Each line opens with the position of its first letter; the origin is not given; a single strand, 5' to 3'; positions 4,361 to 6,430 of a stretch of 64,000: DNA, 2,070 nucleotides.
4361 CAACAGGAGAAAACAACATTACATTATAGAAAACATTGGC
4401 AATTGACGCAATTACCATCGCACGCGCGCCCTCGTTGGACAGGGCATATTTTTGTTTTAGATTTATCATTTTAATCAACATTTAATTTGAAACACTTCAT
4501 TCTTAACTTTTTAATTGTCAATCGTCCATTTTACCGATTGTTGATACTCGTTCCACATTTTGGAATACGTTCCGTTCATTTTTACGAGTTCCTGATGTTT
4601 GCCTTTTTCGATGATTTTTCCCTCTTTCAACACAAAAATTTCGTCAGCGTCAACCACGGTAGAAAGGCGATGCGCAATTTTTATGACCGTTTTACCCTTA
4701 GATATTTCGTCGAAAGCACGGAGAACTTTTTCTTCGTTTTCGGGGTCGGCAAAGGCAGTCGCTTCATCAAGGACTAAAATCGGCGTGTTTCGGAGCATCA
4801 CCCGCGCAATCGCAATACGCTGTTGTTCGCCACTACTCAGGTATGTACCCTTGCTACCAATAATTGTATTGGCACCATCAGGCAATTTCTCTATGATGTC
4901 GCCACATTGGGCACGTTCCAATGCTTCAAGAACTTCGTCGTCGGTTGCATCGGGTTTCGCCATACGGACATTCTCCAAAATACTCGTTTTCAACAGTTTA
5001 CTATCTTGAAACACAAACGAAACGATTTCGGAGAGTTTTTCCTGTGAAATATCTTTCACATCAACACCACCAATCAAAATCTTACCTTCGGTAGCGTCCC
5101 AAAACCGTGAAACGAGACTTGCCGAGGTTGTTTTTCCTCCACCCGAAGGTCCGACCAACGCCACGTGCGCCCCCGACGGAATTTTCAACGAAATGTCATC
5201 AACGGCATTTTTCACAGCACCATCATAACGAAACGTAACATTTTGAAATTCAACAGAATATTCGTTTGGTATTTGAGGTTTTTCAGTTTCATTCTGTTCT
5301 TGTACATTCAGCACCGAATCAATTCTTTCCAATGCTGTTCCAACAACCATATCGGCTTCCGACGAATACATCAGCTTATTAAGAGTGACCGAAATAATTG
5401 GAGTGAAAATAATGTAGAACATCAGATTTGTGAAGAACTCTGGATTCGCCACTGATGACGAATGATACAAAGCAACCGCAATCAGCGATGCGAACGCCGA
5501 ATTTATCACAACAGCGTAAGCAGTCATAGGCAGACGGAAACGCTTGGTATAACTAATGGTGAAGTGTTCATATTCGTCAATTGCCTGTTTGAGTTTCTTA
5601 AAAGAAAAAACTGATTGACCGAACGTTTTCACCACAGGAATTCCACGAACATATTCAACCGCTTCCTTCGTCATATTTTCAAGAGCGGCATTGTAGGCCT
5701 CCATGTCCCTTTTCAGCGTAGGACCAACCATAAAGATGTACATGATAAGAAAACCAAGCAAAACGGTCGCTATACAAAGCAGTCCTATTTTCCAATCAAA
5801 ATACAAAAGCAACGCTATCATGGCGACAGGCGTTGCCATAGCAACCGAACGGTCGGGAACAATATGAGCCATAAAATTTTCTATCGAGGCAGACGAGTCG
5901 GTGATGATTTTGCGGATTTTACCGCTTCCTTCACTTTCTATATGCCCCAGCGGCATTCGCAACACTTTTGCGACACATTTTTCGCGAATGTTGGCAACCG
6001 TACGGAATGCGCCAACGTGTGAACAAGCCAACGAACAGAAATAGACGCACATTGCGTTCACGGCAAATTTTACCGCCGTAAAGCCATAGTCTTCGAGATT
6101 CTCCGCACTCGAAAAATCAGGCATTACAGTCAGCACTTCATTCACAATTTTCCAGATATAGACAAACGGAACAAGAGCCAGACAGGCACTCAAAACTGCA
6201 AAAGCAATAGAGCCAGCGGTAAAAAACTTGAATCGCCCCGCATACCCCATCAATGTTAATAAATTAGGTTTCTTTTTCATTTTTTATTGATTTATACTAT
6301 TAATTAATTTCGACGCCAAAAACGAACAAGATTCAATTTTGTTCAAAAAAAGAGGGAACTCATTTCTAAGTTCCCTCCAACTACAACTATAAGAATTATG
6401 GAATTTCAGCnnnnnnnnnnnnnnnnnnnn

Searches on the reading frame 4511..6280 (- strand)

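Call 40: search_protein_families(library=pfam, proteins=[window:4511-6280:-], max_evalue=0.00001)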
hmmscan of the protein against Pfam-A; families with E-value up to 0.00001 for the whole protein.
window:4511-6280:- (589 aa): 2 families
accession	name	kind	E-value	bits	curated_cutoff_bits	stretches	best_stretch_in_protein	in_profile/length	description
PF00005.33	ABC_tran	-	1.1e-28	101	25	1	361-509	2-137/137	ABC transporter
PF00664.28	ABC_membrane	-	4.4e-19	69.7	28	1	25-293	5-271/274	ABC transporter transmembrane region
